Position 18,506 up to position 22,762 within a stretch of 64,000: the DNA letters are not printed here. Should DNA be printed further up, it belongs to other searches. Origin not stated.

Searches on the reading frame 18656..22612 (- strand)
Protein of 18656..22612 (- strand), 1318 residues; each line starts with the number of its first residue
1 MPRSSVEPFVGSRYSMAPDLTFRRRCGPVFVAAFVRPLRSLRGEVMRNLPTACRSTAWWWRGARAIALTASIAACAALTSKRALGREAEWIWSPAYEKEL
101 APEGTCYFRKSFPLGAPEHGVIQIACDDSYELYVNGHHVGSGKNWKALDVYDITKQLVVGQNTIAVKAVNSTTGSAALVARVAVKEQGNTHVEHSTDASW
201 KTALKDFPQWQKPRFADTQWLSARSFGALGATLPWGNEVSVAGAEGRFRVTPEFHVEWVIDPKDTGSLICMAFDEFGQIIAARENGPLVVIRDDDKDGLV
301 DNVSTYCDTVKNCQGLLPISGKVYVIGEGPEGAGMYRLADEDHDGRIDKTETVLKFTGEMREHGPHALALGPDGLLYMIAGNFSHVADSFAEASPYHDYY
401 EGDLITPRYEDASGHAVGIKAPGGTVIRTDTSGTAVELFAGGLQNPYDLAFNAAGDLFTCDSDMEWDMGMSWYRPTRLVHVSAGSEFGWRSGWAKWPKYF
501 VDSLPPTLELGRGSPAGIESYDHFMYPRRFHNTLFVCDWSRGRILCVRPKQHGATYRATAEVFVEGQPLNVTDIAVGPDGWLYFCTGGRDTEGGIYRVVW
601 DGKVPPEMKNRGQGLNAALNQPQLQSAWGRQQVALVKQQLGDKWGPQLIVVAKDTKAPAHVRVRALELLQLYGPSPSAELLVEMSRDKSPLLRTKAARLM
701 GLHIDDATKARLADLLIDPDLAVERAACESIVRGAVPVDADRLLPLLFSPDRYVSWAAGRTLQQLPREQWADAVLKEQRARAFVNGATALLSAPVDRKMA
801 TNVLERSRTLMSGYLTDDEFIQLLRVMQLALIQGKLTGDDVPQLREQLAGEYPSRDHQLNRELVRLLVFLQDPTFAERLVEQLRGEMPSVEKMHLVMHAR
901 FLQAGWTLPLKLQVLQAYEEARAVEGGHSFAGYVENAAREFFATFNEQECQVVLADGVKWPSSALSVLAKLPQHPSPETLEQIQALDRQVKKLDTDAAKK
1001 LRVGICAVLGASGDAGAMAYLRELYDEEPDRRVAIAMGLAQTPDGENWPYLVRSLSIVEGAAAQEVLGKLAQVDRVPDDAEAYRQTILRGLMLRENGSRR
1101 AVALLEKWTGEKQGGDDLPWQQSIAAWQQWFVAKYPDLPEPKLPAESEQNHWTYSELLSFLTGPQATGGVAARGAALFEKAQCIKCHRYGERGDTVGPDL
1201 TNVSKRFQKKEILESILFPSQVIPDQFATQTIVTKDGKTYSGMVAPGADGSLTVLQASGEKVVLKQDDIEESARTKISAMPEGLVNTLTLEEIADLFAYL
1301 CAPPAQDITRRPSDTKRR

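Call 10: search_protein_families(library=pfam, proteins=[window:18656-22612:-])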
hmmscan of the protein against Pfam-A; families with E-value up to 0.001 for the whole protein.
window:18656-22612:- (1318 aa): 6 families
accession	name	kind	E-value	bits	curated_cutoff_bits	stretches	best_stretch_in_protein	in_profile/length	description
PF23500.1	DUF7133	-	2.4e-12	47.3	27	1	247-390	8-160/385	Domain of unknown function (DUF7133)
PF13646.12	HEAT_2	-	4.1e-09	37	27.7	1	656-730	11-86/88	HEAT repeats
PF00034.26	Cytochrom_C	-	5.1e-07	31.3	21.3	1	1171-1217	1-47/90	Cytochrome c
PF13442.11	Cytochrome_CBB3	-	3.7e-06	27.6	27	0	1171-1218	3-43/68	Cytochrome C oxidase, cbb3-type, subunit III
PF02837.24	Glyco_hydro_2_N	-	2.2e-05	24.9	28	1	125-173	90-138/169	Glycosyl hydrolases family 2, sugar binding domain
PF20067.5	SSL_N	-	0.00045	20.5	18.9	0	573-586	25-38/46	Strictosidine synthase-like, N-terminal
